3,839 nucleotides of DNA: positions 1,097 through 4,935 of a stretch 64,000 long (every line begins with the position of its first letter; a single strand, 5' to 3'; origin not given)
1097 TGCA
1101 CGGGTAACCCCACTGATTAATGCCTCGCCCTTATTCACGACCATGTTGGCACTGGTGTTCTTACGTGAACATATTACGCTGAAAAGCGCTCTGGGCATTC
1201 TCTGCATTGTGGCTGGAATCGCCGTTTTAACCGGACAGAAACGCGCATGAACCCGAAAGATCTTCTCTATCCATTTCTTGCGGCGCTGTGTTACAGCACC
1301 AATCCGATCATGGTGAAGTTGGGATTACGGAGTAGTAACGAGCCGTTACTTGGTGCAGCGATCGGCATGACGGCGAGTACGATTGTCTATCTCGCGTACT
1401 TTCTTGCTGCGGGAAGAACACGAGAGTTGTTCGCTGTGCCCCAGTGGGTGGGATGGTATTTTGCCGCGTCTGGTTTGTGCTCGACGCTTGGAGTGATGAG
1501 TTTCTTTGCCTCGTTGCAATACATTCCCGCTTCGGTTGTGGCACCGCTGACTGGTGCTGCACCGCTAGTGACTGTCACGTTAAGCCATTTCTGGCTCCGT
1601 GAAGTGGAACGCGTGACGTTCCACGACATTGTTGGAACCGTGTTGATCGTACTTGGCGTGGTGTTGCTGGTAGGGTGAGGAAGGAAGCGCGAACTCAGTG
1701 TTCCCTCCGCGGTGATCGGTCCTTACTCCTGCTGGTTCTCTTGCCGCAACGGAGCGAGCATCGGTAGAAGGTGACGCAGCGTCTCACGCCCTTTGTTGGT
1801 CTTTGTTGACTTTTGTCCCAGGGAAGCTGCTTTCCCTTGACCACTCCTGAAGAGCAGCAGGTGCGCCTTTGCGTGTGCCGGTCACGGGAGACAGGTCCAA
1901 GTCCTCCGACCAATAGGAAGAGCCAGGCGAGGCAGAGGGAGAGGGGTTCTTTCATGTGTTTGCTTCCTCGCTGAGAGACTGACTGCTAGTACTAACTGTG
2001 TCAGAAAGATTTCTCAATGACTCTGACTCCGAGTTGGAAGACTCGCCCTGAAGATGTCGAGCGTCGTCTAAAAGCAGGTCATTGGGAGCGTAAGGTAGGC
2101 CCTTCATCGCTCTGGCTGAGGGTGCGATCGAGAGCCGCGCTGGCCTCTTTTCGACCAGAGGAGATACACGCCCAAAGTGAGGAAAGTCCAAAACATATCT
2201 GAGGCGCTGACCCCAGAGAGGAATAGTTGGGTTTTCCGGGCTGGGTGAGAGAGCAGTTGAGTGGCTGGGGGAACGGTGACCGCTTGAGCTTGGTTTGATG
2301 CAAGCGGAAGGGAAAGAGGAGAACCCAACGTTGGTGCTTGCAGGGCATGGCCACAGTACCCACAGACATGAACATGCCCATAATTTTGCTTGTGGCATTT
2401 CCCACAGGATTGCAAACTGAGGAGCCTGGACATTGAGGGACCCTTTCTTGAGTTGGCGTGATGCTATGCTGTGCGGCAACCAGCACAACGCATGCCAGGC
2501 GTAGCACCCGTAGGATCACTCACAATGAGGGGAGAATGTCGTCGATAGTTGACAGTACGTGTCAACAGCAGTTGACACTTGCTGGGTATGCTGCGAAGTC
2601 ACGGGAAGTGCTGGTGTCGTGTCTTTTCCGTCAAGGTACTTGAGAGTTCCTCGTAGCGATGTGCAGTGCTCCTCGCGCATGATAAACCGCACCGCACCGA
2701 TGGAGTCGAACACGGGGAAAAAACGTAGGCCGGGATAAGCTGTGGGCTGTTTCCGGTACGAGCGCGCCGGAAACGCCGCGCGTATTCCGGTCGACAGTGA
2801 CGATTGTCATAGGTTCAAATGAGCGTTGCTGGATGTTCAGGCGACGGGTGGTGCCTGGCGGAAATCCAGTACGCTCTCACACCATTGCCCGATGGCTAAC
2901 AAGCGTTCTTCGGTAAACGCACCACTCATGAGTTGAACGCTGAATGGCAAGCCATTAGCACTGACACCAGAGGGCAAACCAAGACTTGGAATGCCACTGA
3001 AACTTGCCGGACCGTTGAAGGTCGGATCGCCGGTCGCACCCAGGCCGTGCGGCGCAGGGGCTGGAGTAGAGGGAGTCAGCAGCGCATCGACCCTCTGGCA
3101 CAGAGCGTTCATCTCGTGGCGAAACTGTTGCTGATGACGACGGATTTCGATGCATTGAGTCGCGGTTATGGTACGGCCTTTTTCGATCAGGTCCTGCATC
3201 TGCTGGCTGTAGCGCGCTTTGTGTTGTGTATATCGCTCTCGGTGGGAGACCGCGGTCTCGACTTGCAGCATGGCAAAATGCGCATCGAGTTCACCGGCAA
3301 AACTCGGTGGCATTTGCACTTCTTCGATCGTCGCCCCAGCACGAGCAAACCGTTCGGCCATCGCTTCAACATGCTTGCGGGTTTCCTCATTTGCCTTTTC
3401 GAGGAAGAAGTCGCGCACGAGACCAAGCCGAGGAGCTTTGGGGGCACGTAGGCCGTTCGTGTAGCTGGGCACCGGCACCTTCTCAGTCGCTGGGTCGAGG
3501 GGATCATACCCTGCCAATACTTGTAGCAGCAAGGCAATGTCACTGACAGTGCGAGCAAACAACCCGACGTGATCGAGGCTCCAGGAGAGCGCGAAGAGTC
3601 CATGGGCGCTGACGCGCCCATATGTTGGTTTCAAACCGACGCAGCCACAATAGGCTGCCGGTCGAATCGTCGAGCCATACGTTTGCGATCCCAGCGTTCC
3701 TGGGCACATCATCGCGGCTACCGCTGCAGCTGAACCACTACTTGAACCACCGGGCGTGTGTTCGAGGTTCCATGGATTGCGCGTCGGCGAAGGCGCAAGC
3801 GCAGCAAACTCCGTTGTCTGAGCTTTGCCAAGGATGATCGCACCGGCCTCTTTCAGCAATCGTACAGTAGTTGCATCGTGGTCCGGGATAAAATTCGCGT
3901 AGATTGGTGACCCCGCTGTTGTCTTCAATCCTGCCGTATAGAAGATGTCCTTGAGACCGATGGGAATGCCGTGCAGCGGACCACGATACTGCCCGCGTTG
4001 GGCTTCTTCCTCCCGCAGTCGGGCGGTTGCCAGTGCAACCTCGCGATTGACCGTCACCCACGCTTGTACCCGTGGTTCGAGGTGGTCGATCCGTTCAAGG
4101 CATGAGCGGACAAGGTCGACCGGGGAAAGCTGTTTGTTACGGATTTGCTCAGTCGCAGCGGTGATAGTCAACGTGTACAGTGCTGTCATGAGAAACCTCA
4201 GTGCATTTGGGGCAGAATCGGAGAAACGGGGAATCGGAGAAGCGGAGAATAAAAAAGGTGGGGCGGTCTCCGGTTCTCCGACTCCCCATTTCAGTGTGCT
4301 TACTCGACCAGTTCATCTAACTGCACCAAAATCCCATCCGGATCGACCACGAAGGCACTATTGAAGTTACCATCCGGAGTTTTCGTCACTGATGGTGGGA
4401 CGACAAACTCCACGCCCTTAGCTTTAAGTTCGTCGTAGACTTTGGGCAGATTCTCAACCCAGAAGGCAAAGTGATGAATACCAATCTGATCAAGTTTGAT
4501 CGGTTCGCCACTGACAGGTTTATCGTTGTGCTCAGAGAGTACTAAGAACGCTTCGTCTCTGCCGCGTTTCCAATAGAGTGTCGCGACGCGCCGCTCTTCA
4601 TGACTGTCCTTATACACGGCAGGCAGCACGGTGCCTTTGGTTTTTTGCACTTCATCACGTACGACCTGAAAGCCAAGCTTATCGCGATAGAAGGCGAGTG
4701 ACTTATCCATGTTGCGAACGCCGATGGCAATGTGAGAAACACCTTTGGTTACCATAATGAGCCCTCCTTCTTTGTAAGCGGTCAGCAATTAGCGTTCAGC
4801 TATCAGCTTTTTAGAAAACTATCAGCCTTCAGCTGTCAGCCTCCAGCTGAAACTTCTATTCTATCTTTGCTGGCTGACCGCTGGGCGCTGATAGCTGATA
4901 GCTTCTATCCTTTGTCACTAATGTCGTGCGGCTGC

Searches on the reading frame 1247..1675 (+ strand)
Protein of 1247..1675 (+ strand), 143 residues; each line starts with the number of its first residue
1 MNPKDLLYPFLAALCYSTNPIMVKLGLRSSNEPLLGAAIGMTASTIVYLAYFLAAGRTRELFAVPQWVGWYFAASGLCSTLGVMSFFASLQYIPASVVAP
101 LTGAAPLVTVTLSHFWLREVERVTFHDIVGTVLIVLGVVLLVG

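Call 44: search_protein_families(library=pfam, proteins=[window:1247-1675:+], max_evalue=0.001)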
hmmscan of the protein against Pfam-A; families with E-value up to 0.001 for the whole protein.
window:1247-1675:+ (143 aa): 5 families
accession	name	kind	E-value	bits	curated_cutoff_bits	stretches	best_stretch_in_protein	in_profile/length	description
PF00892.27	EamA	-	4.2e-20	72.8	28.2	1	7-142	5-134/135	EamA-like transporter family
PF05653.20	Mg_trans_NIPA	-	7.6e-06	25.7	26.2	1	71-142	51-120/295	Magnesium transporter NIPA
PF03151.22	TPT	-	0.00025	20.9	30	1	20-140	18-134/291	Triose-phosphate Transporter family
PF10639.15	TMEM234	-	0.00038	21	30.1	1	68-142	40-113/113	Putative transmembrane family 234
PF06800.18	Sugar_transport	-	0.00043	20.2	26.3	1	12-140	6-129/280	Sugar transport protein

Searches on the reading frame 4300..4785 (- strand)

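Call 44: search_protein_families(library=pfam, proteins=[window:4300-4785:-], max_evalue=0.001)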
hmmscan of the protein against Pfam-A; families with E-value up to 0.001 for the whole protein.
window:4300-4785:- (161 aa): 4 families
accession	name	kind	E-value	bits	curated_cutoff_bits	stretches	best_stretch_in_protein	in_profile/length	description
PF00903.31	Glyoxalase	-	2.8e-20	73.3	20.6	1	16-156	2-121/121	Glyoxalase/Bleomycin resistance protein/Dioxygenase superfamily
PF13669.12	Glyoxalase_4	-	9.4e-12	45.6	27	1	18-129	2-95/109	Glyoxalase/Bleomycin resistance protein/Dioxygenase superfamily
PF13468.12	Glyoxalase_3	-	3.8e-05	24.3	25.1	0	17-52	2-37/176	Glyoxalase-like domain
PF22677.2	Ble-like_N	-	0.00054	20.1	24.5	1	21-43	7-29/41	Bleomycin resistance protein-like N-terminal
